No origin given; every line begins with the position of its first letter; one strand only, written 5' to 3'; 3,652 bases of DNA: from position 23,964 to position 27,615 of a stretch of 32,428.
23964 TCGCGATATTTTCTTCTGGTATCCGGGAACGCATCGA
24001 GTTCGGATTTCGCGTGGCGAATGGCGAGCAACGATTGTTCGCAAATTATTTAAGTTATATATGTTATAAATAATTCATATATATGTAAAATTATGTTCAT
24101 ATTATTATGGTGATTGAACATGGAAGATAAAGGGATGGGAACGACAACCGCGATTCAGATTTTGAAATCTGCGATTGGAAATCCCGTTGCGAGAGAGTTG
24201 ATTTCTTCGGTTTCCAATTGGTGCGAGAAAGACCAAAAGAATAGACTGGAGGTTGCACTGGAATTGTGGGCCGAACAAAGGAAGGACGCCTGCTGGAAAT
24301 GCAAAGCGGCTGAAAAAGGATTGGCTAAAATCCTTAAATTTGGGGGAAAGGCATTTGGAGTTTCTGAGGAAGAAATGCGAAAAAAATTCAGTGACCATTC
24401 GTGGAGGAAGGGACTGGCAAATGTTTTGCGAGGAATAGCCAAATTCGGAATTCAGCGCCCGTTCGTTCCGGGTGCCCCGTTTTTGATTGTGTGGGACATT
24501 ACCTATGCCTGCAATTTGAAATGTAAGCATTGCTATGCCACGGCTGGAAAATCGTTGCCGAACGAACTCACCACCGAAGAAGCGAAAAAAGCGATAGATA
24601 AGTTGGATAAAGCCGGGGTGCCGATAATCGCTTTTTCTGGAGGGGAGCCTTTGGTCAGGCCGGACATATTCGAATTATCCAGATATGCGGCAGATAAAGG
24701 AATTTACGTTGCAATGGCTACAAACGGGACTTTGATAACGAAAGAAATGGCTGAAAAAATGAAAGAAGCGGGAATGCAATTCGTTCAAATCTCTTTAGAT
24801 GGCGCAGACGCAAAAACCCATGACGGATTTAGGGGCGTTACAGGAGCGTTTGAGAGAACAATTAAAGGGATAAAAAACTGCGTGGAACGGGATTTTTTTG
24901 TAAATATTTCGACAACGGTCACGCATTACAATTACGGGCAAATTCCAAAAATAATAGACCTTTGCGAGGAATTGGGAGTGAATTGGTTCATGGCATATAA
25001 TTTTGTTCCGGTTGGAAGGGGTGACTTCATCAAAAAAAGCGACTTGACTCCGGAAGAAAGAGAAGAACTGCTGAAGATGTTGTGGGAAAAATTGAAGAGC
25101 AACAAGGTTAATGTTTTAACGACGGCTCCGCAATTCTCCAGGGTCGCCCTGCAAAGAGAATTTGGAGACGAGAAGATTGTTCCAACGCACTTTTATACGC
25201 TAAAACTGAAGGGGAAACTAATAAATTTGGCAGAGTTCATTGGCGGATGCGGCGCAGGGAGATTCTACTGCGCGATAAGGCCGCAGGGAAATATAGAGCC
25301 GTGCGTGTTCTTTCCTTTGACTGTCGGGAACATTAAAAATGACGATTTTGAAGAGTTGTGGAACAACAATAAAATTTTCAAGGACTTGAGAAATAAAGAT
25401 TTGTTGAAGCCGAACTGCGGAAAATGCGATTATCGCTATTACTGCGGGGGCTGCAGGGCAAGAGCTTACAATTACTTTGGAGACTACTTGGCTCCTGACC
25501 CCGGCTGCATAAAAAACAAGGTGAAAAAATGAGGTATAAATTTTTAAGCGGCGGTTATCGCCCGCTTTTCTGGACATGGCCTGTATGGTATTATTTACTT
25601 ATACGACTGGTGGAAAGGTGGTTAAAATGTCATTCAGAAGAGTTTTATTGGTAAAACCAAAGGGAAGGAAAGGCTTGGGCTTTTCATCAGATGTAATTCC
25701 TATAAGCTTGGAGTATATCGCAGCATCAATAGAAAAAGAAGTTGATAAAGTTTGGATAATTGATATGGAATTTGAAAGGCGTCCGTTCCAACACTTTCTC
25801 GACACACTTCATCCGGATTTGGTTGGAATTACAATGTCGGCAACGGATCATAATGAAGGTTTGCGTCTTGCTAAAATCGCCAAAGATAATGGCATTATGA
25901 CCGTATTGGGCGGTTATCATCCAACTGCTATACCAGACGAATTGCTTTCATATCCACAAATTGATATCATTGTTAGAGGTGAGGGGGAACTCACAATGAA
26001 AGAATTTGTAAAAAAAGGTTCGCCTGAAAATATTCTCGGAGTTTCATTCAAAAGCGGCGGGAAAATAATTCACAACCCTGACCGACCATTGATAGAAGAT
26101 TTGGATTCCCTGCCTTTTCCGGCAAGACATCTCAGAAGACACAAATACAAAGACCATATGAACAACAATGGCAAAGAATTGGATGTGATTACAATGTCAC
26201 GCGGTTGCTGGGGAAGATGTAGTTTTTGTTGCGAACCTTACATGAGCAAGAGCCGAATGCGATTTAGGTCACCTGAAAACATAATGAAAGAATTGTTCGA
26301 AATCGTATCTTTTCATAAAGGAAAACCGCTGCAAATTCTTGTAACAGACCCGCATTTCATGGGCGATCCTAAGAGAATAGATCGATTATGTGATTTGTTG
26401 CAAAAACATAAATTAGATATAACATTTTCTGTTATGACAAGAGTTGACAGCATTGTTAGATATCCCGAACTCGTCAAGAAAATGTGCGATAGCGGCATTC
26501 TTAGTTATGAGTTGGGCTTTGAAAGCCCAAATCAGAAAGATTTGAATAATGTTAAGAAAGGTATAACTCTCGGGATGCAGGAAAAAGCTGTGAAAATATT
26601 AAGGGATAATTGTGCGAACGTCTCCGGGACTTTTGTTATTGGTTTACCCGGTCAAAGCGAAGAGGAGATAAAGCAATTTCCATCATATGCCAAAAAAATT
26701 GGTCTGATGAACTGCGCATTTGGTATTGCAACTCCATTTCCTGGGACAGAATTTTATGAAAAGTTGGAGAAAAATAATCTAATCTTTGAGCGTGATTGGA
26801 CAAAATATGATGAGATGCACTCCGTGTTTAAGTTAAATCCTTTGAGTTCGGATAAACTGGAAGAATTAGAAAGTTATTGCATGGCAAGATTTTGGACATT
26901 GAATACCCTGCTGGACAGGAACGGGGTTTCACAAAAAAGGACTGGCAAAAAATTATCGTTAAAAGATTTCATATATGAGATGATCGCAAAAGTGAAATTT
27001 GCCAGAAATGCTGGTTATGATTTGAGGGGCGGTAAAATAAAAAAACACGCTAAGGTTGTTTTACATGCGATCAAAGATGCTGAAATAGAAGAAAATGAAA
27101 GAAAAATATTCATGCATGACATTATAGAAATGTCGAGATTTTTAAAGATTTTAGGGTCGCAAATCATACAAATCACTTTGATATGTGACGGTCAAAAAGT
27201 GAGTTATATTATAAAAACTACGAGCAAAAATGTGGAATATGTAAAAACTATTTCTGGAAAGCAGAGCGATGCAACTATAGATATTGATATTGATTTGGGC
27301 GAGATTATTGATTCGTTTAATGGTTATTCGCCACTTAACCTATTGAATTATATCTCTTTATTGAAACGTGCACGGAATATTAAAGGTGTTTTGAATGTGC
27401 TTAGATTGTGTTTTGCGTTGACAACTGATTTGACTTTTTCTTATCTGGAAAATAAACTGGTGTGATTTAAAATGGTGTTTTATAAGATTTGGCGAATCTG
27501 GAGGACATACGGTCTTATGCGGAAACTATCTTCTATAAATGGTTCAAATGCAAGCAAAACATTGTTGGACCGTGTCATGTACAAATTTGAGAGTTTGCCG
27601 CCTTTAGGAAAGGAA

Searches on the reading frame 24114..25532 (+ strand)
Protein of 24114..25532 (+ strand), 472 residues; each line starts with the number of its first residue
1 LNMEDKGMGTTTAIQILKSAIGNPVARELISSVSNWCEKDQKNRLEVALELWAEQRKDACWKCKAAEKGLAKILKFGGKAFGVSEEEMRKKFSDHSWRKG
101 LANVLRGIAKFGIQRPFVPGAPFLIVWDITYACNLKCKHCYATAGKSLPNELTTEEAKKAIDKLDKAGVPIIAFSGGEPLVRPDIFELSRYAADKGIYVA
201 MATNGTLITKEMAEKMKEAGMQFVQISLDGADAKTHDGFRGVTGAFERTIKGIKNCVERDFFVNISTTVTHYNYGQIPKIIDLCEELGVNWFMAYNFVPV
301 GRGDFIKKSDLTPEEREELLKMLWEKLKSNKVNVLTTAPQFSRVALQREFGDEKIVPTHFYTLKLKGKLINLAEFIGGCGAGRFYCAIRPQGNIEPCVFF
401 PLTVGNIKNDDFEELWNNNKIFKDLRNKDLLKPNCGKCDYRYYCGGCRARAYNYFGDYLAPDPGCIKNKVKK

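Call 72: search_protein_families(library=pfam, proteins=[window:24114-25532:+], max_evalue=0.0001)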
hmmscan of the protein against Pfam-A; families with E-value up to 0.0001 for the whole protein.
window:24114-25532:+ (472 aa): 3 families
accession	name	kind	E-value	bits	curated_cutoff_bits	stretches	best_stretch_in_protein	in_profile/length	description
PF04055.27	Radical_SAM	-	1.8e-32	113.3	29.5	1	129-283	3-165/166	Radical SAM superfamily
PF13186.11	SPASM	-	1.3e-09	38.7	21.5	1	379-439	1-67/67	Iron-sulfur cluster-binding domain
PF13353.11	Fer4_12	-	2.2e-08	34.9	22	1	132-231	14-116/137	4Fe-4S single cluster domain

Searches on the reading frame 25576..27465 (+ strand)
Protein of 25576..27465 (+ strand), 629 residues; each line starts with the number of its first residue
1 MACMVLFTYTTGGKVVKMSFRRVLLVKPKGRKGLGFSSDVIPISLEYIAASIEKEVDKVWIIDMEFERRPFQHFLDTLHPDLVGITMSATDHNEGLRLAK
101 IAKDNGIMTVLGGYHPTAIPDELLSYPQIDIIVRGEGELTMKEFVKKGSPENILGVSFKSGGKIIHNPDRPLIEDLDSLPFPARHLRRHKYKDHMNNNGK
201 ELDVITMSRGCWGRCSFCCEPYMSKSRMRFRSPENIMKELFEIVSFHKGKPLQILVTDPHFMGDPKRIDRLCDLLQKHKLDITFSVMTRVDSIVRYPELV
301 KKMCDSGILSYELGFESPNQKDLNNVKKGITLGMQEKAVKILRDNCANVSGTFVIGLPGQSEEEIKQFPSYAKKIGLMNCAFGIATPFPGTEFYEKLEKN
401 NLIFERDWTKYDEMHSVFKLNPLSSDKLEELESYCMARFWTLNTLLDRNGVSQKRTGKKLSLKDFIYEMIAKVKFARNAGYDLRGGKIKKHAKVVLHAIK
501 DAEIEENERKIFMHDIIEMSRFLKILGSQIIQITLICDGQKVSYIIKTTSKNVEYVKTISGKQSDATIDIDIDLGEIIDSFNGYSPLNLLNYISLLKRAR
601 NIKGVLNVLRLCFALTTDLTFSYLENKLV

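Call 72: search_protein_families(library=pfam, proteins=[window:25576-27465:+], max_evalue=0.0001)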
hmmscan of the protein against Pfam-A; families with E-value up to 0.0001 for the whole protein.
window:25576-27465:+ (629 aa): 2 families
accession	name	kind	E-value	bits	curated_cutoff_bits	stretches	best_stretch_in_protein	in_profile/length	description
PF04055.27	Radical_SAM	-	3.5e-18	66.8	29.5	1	206-368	2-162/166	Radical SAM superfamily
PF02310.24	B12-binding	-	3.1e-17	63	32.1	1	38-144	10-120/121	B12 binding domain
